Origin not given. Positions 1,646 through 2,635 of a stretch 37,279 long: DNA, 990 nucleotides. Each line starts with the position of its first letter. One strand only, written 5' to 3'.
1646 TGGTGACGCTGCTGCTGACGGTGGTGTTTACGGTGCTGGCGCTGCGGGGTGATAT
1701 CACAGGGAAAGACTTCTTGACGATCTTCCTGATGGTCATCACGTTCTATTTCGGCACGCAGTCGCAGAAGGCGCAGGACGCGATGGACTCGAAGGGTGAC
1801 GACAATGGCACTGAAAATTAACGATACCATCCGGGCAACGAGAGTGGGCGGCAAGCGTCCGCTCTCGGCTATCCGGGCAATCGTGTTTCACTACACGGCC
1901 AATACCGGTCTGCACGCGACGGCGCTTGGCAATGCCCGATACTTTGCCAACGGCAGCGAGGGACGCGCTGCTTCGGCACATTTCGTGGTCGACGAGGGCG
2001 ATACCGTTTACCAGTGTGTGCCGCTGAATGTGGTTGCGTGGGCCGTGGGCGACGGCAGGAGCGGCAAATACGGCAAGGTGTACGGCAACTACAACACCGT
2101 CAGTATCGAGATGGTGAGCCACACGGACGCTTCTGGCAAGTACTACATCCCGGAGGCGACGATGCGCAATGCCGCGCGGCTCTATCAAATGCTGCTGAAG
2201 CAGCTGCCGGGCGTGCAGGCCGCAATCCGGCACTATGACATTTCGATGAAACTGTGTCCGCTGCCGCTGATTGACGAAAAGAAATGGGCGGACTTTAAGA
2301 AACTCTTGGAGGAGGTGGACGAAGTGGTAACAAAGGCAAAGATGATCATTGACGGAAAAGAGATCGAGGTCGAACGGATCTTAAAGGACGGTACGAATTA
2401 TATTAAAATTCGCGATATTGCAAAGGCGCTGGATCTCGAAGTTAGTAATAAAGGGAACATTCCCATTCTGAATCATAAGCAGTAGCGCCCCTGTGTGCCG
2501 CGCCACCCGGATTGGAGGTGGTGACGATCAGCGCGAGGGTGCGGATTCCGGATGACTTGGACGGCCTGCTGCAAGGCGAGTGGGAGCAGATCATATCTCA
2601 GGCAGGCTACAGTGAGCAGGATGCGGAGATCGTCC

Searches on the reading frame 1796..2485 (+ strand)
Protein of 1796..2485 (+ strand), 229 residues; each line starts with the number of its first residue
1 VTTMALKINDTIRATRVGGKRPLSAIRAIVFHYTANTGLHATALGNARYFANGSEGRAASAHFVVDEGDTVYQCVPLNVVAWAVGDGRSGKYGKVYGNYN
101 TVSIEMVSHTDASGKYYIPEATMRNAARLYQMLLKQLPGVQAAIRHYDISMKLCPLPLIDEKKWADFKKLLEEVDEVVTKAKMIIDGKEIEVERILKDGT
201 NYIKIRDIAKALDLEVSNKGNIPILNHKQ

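Call 92: search_protein_families(library=pfam, proteins=[window:1796-2485:+], max_evalue=0.01)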
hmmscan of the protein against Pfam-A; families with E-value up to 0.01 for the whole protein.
window:1796-2485:+ (229 aa): 1 family
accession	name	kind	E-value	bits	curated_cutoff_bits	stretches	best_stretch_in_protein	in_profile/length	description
PF01510.30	Amidase_2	-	2.9e-21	76.6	26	1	25-156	4-130/131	N-acetylmuramoyl-L-alanine amidase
